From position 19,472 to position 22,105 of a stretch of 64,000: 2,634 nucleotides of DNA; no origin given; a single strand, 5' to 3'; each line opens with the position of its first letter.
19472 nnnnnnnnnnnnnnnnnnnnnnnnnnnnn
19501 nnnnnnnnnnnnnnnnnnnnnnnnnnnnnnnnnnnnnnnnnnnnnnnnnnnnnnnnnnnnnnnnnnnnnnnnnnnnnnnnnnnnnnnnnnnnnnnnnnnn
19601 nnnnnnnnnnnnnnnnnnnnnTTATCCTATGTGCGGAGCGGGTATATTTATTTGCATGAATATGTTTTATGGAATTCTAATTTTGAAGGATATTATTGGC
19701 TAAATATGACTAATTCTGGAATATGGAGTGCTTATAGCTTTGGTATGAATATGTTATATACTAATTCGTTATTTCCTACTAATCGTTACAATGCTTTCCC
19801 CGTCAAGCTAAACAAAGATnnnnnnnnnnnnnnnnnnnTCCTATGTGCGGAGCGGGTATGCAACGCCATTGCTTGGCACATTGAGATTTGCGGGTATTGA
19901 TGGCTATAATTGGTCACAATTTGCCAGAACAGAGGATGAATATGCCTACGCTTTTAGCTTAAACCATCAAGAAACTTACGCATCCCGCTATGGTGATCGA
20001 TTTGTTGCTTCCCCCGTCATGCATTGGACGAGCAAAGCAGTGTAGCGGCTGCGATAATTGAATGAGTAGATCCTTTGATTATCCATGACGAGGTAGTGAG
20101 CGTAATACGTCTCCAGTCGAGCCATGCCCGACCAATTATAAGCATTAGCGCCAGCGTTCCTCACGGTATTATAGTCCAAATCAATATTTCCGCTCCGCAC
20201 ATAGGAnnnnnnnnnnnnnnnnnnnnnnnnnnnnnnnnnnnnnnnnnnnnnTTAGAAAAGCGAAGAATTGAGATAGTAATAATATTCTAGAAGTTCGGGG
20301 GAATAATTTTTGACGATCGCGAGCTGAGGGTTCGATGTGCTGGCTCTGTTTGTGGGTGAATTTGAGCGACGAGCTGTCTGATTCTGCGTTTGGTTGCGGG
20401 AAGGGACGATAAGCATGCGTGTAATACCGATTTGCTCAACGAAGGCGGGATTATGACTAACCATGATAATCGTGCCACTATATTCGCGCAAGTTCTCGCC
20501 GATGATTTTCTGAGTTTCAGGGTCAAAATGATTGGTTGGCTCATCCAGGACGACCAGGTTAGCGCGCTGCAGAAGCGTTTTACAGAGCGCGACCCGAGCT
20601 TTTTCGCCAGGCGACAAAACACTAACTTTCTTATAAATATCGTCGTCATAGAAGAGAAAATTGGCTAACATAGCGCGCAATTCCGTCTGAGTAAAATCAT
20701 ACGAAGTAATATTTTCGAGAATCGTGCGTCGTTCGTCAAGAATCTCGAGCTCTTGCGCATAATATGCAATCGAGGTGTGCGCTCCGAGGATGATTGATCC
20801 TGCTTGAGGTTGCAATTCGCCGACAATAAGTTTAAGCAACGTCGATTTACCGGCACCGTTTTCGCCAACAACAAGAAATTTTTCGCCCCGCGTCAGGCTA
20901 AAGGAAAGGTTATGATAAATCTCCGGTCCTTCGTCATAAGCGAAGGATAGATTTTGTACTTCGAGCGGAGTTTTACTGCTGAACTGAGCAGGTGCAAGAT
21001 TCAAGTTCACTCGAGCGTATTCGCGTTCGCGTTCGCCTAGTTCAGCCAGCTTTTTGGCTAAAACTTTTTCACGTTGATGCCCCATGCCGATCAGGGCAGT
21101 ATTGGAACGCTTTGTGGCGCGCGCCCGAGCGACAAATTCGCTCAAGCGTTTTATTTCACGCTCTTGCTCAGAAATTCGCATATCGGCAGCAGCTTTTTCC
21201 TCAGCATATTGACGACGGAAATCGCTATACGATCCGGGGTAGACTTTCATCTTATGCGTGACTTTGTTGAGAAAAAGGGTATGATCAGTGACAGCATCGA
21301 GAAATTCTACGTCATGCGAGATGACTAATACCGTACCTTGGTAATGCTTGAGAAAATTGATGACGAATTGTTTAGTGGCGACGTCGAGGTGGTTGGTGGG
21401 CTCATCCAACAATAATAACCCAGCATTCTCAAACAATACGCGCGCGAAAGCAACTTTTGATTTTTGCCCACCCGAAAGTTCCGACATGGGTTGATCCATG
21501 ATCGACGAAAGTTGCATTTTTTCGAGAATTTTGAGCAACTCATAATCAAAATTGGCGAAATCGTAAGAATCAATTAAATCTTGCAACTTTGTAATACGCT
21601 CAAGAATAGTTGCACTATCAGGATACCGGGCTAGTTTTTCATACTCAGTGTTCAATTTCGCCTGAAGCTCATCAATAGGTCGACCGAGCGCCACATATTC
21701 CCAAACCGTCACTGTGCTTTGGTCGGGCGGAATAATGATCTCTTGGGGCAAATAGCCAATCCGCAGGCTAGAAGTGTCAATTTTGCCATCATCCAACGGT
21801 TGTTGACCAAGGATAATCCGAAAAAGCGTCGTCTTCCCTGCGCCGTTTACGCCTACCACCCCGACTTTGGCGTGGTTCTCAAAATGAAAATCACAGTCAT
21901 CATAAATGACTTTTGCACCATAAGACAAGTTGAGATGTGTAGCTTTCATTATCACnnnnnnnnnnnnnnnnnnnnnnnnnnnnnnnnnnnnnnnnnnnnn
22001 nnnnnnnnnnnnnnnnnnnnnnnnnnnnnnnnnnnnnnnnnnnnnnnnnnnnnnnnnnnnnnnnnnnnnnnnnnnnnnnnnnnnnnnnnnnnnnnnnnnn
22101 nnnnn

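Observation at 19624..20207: Three 181-bp coding cassettes with a shared 22-bp 5' box and 12-bp 3' box, head-to-tail and tail-to-tail (candidate cassette-variation or shufflon-like locus)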

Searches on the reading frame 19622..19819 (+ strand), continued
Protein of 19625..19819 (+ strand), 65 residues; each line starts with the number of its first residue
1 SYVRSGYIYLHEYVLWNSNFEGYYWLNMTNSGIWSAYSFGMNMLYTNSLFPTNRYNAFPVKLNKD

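Call 85: search_protein_families(library=ncbifam, proteins=[P0101, P0107, P0123, P0143, P0088, P0060, P0014, P0056, P0077, P0044], max_evalue=0.01)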
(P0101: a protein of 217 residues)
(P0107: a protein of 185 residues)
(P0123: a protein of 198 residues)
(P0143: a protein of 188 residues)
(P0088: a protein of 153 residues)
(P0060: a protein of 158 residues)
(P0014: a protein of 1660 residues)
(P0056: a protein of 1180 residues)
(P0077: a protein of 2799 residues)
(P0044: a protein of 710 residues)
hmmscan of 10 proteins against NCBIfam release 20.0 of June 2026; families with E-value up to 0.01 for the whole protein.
P0101 (217 aa): 1 family
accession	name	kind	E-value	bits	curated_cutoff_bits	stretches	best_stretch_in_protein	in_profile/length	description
TIGR02145.1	Fib_succ_major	domain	2.1e-08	35.1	41.65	1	94-215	43-176/176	FISUMP domain-containing protein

P0107 (185 aa): 0 families

P0123 (198 aa): 0 families

P0143 (188 aa): 1 family
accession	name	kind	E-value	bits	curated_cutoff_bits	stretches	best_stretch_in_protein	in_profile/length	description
TIGR02145.1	Fib_succ_major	domain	7e-07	30.1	41.65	1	15-187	38-175/176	FISUMP domain-containing protein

P0088 (153 aa): 0 families

P0060 (158 aa): 0 families

P0014 (1660 aa): 2 families
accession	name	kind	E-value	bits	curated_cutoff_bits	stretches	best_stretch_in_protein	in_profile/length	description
TIGR00788.1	fbt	subfamily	5.4e-15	55.2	216.4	0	771-817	38-84/468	folate/biopterin family MFS transporter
TIGR01368.1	CPSaseIIsmall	equivalog_domain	3.4e-09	36.1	307.35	0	751-793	251-293/361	glutamine-hydrolyzing carbamoyl-phosphate synthase small subunit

P0056 (1180 aa): 4 families
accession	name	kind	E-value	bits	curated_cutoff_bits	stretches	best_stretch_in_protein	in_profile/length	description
NF038112.1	myxo_dep_M36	subfamily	1.5e-52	178.1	1500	4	215-554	1190-1551/1604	myxosortase-dependent M36 family metallopeptidase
NF007404.0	PRK09936.1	equivalog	2e-15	57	344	0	133-187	218-272/296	DUF4434 family protein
NF053608.1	Lsa66_OmpA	equivalog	1e-12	47.3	700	0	882-941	97-154/581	fibronectin-binding adhesin Lsa66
NF047446.1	barrel_OmpL47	domain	1.6e-11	44.5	40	0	984-1008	35-59/68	OmpL47-type beta-barrel domain-containing protein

P0077 (2799 aa): 4 families
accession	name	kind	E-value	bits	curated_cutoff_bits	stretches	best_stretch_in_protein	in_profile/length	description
NF008137.0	PRK10885.1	equivalog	6.5e-15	54.8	451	0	1329-1360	50-81/409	multifunctional CCA addition/repair protein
NF009813.0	PRK13298.1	equivalog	2.9e-14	52.8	606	0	1400-1431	50-81/417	tRNA CCA-pyrophosphorylase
TIGR04183.1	Por_Secre_tail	domain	1.2e-07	31.6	23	1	2724-2797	1-71/72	T9SS type A sorting domain-containing protein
TIGR03517.2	GldM_gliding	equivalog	7.1e-05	21.8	180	0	1324-1371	368-421/524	type IX secretion system motor protein PorM/GldM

P0044 (710 aa): 0 families

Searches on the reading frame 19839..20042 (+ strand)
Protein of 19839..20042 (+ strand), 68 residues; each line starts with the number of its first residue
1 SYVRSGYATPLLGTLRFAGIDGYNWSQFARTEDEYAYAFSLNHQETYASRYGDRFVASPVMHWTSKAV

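Call 7: search_protein_families(library=pfam, proteins=[window:19845-20042:+], max_evalue=10)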
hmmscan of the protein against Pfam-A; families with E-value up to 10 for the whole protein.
seq(66 aa): 0 families

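Call 10: search_protein_families(library=ncbifam, proteins=[window:19839-20042:+], max_evalue=10)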
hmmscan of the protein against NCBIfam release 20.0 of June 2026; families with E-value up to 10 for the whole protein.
seq(68 aa): 1 family
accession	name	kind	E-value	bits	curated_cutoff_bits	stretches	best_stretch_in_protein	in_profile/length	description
NF041199.1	trx7_PDZ_seleno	equivalog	0.042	12.8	300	1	15-63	58-106/390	Trx7/PDZ domain-containing (seleno)protein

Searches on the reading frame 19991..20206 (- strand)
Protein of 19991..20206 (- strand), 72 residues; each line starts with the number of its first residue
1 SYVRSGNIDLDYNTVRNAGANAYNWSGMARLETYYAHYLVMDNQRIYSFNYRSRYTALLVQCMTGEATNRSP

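Call 7: search_protein_families(library=pfam, proteins=[window:19991-20200:-], max_evalue=10)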
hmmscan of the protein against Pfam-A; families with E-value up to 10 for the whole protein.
seq(70 aa): 1 family
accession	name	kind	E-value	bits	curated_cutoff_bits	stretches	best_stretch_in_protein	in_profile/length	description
PF11283.13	DUF3084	-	0.039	14.4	25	1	42-64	29-51/77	Protein of unknown function (DUF3084)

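Call 10: search_protein_families(library=ncbifam, proteins=[window:19991-20206:-], max_evalue=10)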
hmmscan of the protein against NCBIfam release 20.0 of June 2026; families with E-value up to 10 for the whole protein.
seq(72 aa): 0 families

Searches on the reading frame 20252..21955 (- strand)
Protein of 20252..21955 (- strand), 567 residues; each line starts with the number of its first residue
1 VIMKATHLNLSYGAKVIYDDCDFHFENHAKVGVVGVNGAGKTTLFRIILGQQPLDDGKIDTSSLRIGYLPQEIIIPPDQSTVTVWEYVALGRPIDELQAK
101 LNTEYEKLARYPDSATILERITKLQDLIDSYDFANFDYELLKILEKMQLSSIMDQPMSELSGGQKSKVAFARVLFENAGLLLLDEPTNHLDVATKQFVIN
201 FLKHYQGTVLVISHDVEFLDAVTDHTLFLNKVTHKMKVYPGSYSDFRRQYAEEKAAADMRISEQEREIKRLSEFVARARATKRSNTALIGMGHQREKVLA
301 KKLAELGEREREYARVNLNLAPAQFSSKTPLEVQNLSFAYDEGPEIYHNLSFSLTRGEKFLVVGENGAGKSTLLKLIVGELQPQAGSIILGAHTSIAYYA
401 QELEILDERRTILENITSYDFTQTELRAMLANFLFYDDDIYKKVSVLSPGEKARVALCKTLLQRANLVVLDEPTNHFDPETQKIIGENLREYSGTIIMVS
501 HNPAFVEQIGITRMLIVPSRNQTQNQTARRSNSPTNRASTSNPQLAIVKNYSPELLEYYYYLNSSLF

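Call 24: find_encoding_contigs(protein=window:20252-21955:-, flank=6000, max_places=10)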
Protein window:20252-21955:- (567 aa): no gene with exactly this product is on record in the collection.

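Call 26: find_encoding_contigs(protein=window:20252-21949:-, flank=6000, max_places=10)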
Protein window:20252-21949:- (565 aa): no gene with exactly this product is on record in the collection.

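Call 65: find_homologous_proteins(query=window:20252-21949:-, max_evalue=1e-100)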
Query window:20252-21949:- (565 aa): 5489 proteins with E <= 1e-100 among 8000 candidates; the best 120 are listed.
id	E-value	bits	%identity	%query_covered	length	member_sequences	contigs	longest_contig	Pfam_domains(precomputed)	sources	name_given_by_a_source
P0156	0.0e+0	1253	100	100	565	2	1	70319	PF13604.13,PF00005.34,PF13476.13,PF13555.13,PF13401.13,PF02463.26,PF13304.13,PF12848.14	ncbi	-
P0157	1.2e-297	1006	80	100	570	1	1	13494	PF01926.30,PF00005.34,PF13175.13,PF13476.13,PF13555.13,PF13401.13,PF03193.23,PF02463.26,PF13304.13,PF13191.13,PF12848.14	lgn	-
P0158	5.4e-297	1004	79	100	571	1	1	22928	PF01926.30,PF00005.34,PF13175.13,PF13476.13,PF13555.13,PF13401.13,PF03193.23,PF02463.26,PF13304.13,PF13191.13,PF12848.14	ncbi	-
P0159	9.0e-297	1003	80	100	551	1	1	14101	PF01926.30,PF00005.34,PF13175.13,PF13476.13,PF13555.13,PF13401.13,PF03193.23,PF02463.26,PF13304.13,PF12848.14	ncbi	-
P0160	5.6e-295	997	78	100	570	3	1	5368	PF00005.34,PF13555.13,PF13401.13,PF03193.23,PF02463.26,PF13304.13,PF12848.14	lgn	-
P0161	3.5e-293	991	77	100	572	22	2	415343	PF01926.30,PF00005.34,PF13476.13,PF13555.13,PF13401.13,PF03193.23,PF02463.26,PF13304.13,PF12848.14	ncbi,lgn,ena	-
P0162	1.6e-289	979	78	100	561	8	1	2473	PF00005.34,PF13476.13,PF13555.13,PF13401.13,PF02463.26,PF13304.13,PF20720.4,PF00931.29,PF12848.14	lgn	-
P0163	2.5e-289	978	77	100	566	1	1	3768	PF01926.30,PF13604.13,PF00005.34,PF13175.13,PF13476.13,PF13555.13,PF13401.13,PF02463.26,PF13304.13,PF12848.14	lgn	-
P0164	2.6e-289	978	78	100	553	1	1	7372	PF01926.30,PF00005.34,PF13555.13,PF13401.13,PF03193.23,PF02463.26,PF13304.13,PF20720.4,PF00931.29,PF12848.14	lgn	-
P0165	3.6e-288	975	78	100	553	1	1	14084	PF01926.30,PF00005.34,PF13476.13,PF13555.13,PF13401.13,PF03193.23,PF02463.26,PF13304.13,PF20720.4,PF00931.29,PF12848.14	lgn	-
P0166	5.7e-288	974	78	100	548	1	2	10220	PF00005.34,PF13476.13,PF13555.13,PF13401.13,PF03193.23,PF02463.26,PF13304.13,PF00931.29,PF12848.14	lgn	-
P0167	3.3e-287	971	77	100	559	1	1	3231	PF01926.30,PF00005.34,PF13555.13,PF13401.13,PF03193.23,PF02463.26,PF13304.13,PF20720.4,PF12848.14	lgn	-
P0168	5.2e-287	971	78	100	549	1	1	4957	PF00005.34,PF13555.13,PF13401.13,PF03193.23,PF02463.26,PF13304.13,PF00931.29,PF12848.14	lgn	-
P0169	6.8e-287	970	77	100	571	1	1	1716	PF01926.30,PF00005.34,PF13476.13,PF13555.13,PF13401.13,PF03193.23,PF02463.26,PF13304.13,PF00931.29,PF12848.14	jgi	-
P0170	8.4e-287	970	78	100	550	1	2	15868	PF01926.30,PF00005.34,PF00006.32,PF13555.13,PF13401.13,PF03193.23,PF02463.26,PF13304.13,PF12848.14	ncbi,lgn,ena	-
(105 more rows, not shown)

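Call 66: find_encoding_contigs(protein=P0157, flank=8000, max_places=2)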
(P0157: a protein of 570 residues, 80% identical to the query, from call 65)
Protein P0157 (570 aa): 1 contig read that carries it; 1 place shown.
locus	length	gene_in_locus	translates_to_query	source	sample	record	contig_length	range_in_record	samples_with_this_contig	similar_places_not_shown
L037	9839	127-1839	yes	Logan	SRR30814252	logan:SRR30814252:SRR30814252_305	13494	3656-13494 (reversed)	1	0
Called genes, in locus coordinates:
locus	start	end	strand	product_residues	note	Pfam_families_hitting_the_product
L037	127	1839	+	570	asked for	PF00005:ABC_tran, PF02463:SMC_N (faint), PF13175:AAA_15 (faint), PF13476:AAA_23 (faint), PF13304:AAA_21 (weak), PF12848:ABC_tran_Xtn, PF00005:ABC_tran, PF13304:AAA_21 (weak), +5 more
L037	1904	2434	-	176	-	-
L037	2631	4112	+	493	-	PF09903:DUF2130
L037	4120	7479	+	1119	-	PF02384:N6_Mtase (faint), PF20473:MmeI_Mtase (weak), PF07669:Eco57I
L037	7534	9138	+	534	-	PF00437:T2SSE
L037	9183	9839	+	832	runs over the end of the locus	PF17900:Peptidase_M1_N, PF01433:Peptidase_M1, PF11838:ERAP1_C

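Call 67: find_encoding_contigs(protein=P0161, flank=8000, max_places=3)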
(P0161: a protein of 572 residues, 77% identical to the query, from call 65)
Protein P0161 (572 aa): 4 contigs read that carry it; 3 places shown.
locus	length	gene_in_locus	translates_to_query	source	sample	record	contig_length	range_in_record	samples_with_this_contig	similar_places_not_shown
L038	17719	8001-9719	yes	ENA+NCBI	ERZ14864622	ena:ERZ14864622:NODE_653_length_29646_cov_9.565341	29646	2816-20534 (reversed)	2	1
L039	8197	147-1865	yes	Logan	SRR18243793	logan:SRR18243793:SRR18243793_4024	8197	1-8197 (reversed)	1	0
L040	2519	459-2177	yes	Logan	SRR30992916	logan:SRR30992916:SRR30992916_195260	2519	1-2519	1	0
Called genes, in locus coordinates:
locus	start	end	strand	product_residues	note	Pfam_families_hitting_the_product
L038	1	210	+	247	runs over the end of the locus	-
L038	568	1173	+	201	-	PF07866:DUF1653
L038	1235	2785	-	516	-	-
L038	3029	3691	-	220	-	PF00440:TetR_N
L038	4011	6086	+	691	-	PF03176:MMPL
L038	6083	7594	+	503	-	-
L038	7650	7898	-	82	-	-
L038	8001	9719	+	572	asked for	PF00005:ABC_tran, PF02463:SMC_N (faint), PF13476:AAA_23 (faint), PF13555:AAA_29 (faint), PF01926:MMR_HSR1 (faint), PF12848:ABC_tran_Xtn, PF00005:ABC_tran, PF13304:AAA_21 (weak), +2 more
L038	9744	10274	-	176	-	-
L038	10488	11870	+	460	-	PF09903:DUF2130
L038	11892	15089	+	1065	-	PF20473:MmeI_Mtase (weak), PF02384:N6_Mtase (faint), PF07669:Eco57I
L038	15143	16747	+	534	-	PF00437:T2SSE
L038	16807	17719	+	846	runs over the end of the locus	PF17900:Peptidase_M1_N, PF01433:Peptidase_M1, PF11838:ERAP1_C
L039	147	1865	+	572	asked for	PF00005:ABC_tran, PF02463:SMC_N (faint), PF13476:AAA_23 (faint), PF13555:AAA_29 (faint), PF01926:MMR_HSR1 (faint), PF12848:ABC_tran_Xtn, PF00005:ABC_tran, PF13304:AAA_21 (weak), +2 more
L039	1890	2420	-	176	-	-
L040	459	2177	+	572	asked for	PF00005:ABC_tran, PF02463:SMC_N (faint), PF13476:AAA_23 (faint), PF13555:AAA_29 (faint), PF01926:MMR_HSR1 (faint), PF12848:ABC_tran_Xtn, PF00005:ABC_tran, PF13304:AAA_21 (weak), +2 more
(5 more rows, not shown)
